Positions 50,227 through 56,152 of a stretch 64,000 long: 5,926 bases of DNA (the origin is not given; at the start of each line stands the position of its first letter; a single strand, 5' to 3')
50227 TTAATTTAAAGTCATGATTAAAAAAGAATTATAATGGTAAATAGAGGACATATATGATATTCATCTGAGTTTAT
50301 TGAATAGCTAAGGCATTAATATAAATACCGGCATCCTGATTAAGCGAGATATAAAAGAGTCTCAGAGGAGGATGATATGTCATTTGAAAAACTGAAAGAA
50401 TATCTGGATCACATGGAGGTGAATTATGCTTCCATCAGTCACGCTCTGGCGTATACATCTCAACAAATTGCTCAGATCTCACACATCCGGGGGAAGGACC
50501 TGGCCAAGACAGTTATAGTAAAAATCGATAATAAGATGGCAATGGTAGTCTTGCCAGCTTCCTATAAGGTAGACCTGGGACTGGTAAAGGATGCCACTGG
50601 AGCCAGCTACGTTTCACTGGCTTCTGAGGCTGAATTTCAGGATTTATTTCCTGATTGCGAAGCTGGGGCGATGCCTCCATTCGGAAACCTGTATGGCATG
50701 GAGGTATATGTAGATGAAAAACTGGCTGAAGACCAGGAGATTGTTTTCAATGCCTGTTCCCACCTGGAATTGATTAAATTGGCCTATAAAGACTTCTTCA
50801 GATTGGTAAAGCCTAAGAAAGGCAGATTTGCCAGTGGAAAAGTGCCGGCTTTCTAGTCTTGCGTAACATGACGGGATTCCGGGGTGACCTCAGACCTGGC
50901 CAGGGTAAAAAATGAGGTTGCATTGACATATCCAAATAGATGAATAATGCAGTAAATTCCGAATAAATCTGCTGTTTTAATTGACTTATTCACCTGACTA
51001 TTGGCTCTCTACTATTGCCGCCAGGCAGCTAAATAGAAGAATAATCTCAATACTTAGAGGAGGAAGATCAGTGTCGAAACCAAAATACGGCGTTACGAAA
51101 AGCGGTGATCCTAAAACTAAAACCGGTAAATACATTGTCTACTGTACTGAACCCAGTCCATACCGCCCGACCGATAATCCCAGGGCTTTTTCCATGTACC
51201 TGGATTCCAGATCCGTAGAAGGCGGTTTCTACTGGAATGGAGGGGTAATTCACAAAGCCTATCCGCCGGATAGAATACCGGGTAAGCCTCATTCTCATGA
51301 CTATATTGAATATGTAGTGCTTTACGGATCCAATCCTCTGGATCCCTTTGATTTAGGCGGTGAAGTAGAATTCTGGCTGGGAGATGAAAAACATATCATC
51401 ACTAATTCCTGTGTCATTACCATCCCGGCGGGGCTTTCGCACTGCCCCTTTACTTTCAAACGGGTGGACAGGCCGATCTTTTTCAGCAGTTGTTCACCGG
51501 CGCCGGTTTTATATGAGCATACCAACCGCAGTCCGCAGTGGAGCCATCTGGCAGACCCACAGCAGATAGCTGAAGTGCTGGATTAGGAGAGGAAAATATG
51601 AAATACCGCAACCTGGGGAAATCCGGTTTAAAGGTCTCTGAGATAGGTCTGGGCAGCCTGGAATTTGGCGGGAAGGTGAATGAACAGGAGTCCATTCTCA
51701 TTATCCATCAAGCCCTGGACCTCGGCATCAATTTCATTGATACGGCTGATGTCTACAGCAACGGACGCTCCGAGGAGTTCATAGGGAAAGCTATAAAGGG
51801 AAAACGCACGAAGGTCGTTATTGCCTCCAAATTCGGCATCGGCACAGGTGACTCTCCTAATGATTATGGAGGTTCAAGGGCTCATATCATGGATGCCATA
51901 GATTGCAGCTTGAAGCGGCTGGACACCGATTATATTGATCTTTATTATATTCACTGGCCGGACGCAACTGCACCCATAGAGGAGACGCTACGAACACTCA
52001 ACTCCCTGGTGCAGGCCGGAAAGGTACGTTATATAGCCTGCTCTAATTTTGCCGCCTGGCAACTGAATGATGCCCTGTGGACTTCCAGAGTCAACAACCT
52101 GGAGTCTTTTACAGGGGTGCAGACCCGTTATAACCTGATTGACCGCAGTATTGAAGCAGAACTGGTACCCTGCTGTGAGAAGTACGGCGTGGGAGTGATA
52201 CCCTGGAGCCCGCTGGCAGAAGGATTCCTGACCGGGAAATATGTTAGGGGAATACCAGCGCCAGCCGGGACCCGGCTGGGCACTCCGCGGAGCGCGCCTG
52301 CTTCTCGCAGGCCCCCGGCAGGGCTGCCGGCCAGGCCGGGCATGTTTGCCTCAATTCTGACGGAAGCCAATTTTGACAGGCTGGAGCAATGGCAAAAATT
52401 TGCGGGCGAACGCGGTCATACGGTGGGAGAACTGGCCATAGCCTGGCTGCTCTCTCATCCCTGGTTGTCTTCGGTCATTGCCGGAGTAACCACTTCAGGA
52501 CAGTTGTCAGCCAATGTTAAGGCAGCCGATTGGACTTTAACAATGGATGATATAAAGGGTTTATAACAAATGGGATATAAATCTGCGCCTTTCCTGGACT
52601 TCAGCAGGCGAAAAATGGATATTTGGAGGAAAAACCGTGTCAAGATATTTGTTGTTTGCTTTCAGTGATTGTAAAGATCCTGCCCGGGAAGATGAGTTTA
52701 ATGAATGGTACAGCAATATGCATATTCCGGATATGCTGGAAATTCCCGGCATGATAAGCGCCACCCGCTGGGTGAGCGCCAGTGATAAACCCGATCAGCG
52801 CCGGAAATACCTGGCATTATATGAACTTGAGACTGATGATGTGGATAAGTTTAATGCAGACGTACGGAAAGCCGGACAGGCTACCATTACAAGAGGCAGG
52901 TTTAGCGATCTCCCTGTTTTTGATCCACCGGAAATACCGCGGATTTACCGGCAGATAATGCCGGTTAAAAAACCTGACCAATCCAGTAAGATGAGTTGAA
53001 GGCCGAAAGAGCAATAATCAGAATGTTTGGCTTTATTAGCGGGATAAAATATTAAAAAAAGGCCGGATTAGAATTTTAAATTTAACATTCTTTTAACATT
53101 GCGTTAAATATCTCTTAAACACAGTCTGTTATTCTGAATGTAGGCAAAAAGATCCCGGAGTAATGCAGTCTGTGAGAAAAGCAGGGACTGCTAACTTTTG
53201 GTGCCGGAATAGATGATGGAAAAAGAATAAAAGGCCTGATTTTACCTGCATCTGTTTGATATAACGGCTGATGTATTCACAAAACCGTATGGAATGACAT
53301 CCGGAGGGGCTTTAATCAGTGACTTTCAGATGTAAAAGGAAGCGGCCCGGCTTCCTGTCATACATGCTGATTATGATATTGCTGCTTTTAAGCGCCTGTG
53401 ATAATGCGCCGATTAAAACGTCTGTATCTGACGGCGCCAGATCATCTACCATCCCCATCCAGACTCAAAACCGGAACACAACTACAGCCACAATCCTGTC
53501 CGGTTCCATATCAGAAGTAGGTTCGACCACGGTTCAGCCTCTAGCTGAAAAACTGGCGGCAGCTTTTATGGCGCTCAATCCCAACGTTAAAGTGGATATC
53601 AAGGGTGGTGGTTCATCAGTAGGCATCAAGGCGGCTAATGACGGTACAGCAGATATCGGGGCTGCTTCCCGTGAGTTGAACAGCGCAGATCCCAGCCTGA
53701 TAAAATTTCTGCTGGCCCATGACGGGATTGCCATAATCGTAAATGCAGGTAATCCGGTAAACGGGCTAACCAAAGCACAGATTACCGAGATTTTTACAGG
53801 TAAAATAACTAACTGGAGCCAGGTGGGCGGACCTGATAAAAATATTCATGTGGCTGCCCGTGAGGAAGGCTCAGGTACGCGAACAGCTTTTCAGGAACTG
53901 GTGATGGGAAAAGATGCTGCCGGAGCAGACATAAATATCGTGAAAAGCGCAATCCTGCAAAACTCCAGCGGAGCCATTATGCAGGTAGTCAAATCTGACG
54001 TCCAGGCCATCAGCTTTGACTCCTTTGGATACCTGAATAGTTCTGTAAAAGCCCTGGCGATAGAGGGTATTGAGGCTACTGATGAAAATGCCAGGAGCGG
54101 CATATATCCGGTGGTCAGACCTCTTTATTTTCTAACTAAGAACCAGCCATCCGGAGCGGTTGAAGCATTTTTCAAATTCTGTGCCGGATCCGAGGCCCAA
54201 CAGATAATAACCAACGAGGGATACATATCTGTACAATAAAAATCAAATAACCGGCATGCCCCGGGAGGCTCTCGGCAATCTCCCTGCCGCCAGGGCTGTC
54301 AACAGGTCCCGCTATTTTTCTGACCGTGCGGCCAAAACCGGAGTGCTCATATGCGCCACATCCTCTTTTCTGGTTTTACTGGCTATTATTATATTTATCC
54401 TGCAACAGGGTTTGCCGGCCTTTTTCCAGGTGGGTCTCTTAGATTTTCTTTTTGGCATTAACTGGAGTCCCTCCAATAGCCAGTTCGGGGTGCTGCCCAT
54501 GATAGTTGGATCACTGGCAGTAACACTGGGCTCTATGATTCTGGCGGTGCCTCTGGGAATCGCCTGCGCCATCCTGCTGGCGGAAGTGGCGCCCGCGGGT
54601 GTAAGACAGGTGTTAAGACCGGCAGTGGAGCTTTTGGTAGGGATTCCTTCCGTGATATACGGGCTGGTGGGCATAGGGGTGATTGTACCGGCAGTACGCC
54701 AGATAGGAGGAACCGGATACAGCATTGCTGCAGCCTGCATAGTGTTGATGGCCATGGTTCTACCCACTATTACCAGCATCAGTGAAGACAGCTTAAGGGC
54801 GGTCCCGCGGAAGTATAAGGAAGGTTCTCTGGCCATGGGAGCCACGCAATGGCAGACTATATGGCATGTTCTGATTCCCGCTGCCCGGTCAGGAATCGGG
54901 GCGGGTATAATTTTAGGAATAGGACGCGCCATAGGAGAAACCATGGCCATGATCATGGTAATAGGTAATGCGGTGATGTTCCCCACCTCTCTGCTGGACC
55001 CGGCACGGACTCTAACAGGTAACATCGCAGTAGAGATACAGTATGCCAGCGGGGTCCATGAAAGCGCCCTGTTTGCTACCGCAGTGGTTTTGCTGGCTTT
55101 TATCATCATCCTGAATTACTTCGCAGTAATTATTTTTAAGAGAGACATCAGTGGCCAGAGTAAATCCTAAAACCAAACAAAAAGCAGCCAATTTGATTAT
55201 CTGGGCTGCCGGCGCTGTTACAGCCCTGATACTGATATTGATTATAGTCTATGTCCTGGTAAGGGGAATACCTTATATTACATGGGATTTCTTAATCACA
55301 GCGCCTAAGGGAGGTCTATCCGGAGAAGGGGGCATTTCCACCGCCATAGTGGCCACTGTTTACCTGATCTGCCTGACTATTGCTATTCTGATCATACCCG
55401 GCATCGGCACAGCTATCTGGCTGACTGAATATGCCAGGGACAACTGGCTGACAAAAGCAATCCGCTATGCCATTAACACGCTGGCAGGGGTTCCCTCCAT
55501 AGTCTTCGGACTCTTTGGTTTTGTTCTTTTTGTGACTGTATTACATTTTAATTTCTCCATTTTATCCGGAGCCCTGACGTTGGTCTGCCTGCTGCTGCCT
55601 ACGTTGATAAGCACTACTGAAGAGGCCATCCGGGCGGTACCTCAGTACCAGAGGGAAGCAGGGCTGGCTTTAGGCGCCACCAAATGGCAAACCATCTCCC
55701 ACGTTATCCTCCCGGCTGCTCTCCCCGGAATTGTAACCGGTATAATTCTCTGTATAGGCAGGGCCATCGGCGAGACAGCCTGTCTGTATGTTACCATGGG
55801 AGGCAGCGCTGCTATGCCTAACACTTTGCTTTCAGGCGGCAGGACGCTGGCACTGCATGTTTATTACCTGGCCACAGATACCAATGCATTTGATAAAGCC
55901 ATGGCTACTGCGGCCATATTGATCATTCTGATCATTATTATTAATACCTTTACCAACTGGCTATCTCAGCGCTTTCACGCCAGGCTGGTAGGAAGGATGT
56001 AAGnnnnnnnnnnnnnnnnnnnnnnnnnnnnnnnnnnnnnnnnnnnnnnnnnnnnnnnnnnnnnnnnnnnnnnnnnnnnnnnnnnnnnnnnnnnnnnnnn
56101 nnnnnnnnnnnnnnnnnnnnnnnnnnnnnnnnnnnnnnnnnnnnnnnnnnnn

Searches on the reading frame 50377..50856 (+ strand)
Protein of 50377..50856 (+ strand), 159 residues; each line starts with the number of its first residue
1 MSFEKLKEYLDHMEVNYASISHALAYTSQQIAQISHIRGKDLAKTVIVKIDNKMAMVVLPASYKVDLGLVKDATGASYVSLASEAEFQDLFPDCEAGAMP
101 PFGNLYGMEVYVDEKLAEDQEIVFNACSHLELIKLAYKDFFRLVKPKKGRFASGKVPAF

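Call 24: search_protein_families(library=pfam, proteins=[window:50377-50856:+], max_evalue=0.01)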
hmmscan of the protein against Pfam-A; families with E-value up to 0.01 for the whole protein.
window:50377-50856:+ (159 aa): 1 family
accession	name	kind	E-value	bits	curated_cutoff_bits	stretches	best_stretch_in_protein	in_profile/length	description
PF04073.20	tRNA_edit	-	6.3e-26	91.3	25.5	1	23-142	2-122/123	Aminoacyl-tRNA editing domain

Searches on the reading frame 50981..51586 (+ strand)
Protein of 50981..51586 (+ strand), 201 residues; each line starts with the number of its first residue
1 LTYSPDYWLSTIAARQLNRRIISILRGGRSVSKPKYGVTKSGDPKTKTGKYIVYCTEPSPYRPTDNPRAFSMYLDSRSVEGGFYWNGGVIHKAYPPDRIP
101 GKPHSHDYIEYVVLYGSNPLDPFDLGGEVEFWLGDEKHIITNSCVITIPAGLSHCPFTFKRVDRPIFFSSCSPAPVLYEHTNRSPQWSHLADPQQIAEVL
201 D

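Call 24: search_protein_families(library=pfam, proteins=[window:50981-51586:+], max_evalue=0.01)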
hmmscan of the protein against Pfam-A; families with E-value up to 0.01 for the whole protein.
window:50981-51586:+ (201 aa): 1 family
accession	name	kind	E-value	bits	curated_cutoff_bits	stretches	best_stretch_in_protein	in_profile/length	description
PF07883.17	Cupin_2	-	0.0055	16.8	27.2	0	125-155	25-55/70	Cupin domain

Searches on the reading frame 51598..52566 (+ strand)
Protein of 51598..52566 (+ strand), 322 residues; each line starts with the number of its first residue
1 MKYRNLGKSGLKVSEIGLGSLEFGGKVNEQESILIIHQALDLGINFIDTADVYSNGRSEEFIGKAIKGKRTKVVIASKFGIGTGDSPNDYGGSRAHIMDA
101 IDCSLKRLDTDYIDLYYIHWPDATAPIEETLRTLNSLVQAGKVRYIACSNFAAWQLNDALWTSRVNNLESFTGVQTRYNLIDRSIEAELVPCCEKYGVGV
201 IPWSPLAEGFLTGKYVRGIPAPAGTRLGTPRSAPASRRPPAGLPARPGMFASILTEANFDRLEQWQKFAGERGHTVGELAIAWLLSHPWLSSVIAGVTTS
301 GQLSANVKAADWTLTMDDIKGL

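Call 24: search_protein_families(library=pfam, proteins=[window:51598-52566:+], max_evalue=0.01)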
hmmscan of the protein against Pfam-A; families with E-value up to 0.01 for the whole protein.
window:51598-52566:+ (322 aa): 1 family
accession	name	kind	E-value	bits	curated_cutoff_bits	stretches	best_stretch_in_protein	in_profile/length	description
PF00248.27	Aldo_ket_red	-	2e-78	263.9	24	1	15-320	1-284/291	Aldo/keto reductase family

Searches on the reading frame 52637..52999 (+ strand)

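Call 24: search_protein_families(library=pfam, proteins=[window:52637-52999:+], max_evalue=0.01)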
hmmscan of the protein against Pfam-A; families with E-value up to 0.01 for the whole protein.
window:52637-52999:+ (120 aa): 1 family
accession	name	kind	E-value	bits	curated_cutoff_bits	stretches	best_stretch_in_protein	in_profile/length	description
PF14114.12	DUF4286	-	0.00019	22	25.8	1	15-83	12-81/100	Domain of unknown function (DUF4286)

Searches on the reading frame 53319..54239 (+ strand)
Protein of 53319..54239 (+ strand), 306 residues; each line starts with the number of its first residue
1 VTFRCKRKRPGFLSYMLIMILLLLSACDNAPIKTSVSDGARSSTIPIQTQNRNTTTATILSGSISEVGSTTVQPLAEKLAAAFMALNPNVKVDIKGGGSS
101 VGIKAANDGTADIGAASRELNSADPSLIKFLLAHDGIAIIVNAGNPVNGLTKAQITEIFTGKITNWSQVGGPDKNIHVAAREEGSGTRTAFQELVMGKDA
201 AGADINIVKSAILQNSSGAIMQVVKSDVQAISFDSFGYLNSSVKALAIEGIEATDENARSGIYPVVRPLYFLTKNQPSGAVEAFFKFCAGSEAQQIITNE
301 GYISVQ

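Call 6: search_protein_families(library=pfam, proteins=[window:53319-54239:+], max_evalue=1)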
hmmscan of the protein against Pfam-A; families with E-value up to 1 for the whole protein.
window:53319-54239:+ (306 aa): 5 families
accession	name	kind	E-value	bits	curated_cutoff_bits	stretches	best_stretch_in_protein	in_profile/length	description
PF12849.12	PBP_like_2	-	9.1e-46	157.2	27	1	60-290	8-265/267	PBP superfamily domain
PF12727.12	PBP_like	-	5.3e-12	45.7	27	1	81-233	2-149/193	PBP superfamily domain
PF13531.11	SBP_bac_11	-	3.3e-10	40.5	25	1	69-302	6-226/227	Bacterial extracellular solute-binding protein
PF01547.30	SBP_bac_1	-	1.8e-08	35.2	26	1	75-295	9-307/307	Bacterial extracellular solute-binding protein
PF03466.25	LysR_substrate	-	0.00018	21.4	28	1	70-149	15-92/209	LysR substrate binding domain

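Call 7: search_protein_families(library=ncbifam, proteins=[window:53319-54239:+], max_evalue=0.1)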
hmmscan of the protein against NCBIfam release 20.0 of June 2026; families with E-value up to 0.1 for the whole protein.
window:53319-54239:+ (306 aa): 8 families
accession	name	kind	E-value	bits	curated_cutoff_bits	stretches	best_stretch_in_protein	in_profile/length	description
TIGR02136.1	ptsS_2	subfamily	9.7e-68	228.5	206.6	1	48-304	25-294/295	phosphate ABC transporter substrate-binding protein PstS family protein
TIGR00975.1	3a0107s03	equivalog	2.2e-16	59.9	205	1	64-193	1-148/315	phosphate ABC transporter substrate-binding protein PstS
NF040786.1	LysR_Sec_metab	equivalog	6.2e-08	32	250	1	65-266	98-277/298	selenium metabolism-associated LysR family transcriptional regulator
TIGR04505.1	PtsS_plasma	equivalog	4.3e-06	26.4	175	1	171-242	202-267/334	phosphate ABC transporter substrate-binding protein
NF008171.0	PRK10918.1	equivalog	5.2e-06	25.7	339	1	55-193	20-172/346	phosphate ABC transporter substrate-binding protein PstS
TIGR03339.1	phn_lysR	subfamily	2.1e-05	24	341.1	1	79-256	102-257/279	aminoethylphosphonate catabolism associated LysR family transcriptional regulator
NF040709.1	benzoate_BenM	exception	9.8e-05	21.8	600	1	75-208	104-243/299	benzoate utilization transcription regulator BenM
NF009324.0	PRK12679.1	equivalog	0.0018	17.4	491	1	79-158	111-189/316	HTH-type transcriptional regulator Cbl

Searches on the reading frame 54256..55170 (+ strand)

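Call 124: search_protein_families(library=ncbifam, proteins=[window:54256-55170:+], max_evalue=0.00001)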
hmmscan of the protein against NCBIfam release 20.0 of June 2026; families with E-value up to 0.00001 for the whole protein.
window:54256-55170:+ (304 aa): 13 families
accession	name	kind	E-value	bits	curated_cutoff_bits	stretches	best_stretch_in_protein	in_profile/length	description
TIGR02138.1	phosphate_pstC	equivalog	4.2e-86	288.6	196.45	1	24-296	2-294/296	phosphate ABC transporter permease subunit PstC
TIGR00974.1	3a0107s02c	equivalog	1.5e-57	194.8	193.45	1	28-296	6-269/272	phosphate ABC transporter permease PstA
NF008435.0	PRK11275.1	equivalog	2.7e-40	138.4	502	2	149-286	162-301/319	phosphate ABC transporter permease PstC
NF008430.0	PRK11268.1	equivalog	1.5e-19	70.2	439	1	18-296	22-292/295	phosphate ABC transporter permease PstA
NF038017.1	ABC_perm1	subfamily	1.5e-14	54.4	100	1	86-272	1-177/184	ABC transporter permease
TIGR01581.1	Mo_ABC_porter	hypoth_equivalog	2e-13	50.4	210.3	1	83-286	23-224/225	ABC transporter permease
TIGR02141.1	modB_ABC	equivalog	8.2e-13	48.5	182.6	1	86-287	3-201/208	molybdate ABC transporter permease subunit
NF006939.0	PRK09421.1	equivalog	2.3e-09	37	262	1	82-275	11-204/230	molybdate ABC transporter permease subunit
TIGR00969.1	3a0106s02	subfamily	2.5e-09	37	240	1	81-286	57-263/272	sulfate ABC transporter permease subunit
TIGR02140.1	permease_CysW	equivalog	6.8e-08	32.3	329.1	1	36-286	12-248/261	sulfate ABC transporter permease subunit CysW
TIGR02139.1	permease_CysT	equivalog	1.1e-07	31.7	246.1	1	86-267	55-240/265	sulfate ABC transporter permease subunit CysT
NF008208.0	PRK10971.1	equivalog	2.4e-06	27.2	415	1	164-241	147-224/277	sulfate/thiosulfate ABC transporter permease CysT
TIGR03255.1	PhnV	equivalog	5.5e-06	26.2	358.7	1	28-236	16-220/270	2-aminoethylphosphonate ABC transport system, membrane component PhnV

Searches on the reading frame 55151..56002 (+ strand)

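Call 124: search_protein_families(library=ncbifam, proteins=[window:55151-56002:+], max_evalue=0.00001)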
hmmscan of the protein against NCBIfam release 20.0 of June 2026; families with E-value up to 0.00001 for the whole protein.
window:55151-56002:+ (283 aa): 18 families
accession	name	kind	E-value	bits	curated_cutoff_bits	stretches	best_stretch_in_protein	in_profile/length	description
TIGR00974.1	3a0107s02c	equivalog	8.7e-82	274.3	193.45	1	12-275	3-270/272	phosphate ABC transporter permease PstA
TIGR02138.1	phosphate_pstC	equivalog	1.7e-44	152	196.45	1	14-275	5-295/296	phosphate ABC transporter permease subunit PstC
NF008430.0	PRK11268.1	equivalog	7.7e-34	117.1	439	1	7-264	24-280/295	phosphate ABC transporter permease PstA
NF008435.0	PRK11275.1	equivalog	2.8e-16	59.5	502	2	133-267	166-299/319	phosphate ABC transporter permease PstC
TIGR02141.1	modB_ABC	equivalog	2.5e-13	50.1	182.6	1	120-274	63-208/208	molybdate ABC transporter permease subunit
NF006939.0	PRK09421.1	equivalog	4.6e-12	45.8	262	1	130-279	86-228/230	molybdate ABC transporter permease subunit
TIGR02139.1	permease_CysT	equivalog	9.6e-12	45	246.1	1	120-271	115-258/265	sulfate ABC transporter permease subunit CysT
TIGR03226.1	PhnU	equivalog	8.2e-10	38.6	283.45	1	125-265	167-297/311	2-aminoethylphosphonate ABC transporter permease subunit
TIGR00969.1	3a0106s02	subfamily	8.9e-10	38.5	240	1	120-272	126-270/272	sulfate ABC transporter permease subunit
NF008208.0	PRK10971.1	equivalog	9.8e-10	38.4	415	1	109-281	113-276/277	sulfate/thiosulfate ABC transporter permease CysT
TIGR01581.1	Mo_ABC_porter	hypoth_equivalog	1.8e-09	37.4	210.3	1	123-262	89-220/225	ABC transporter permease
TIGR03416.1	ABC_choXWV_perm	equivalog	1.9e-09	37.4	363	1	64-202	86-215/267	choline ABC transporter permease subunit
NF007044.0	PRK09497.1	equivalog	2.3e-09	37.2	348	1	135-263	148-268/285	spermidine/putrescine ABC transporter permease PotB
TIGR02140.1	permease_CysW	equivalog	2.8e-09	36.8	329.1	1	16-274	5-258/261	sulfate ABC transporter permease subunit CysW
NF038017.1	ABC_perm1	subfamily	7.2e-09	35.9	100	1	70-258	4-184/184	ABC transporter permease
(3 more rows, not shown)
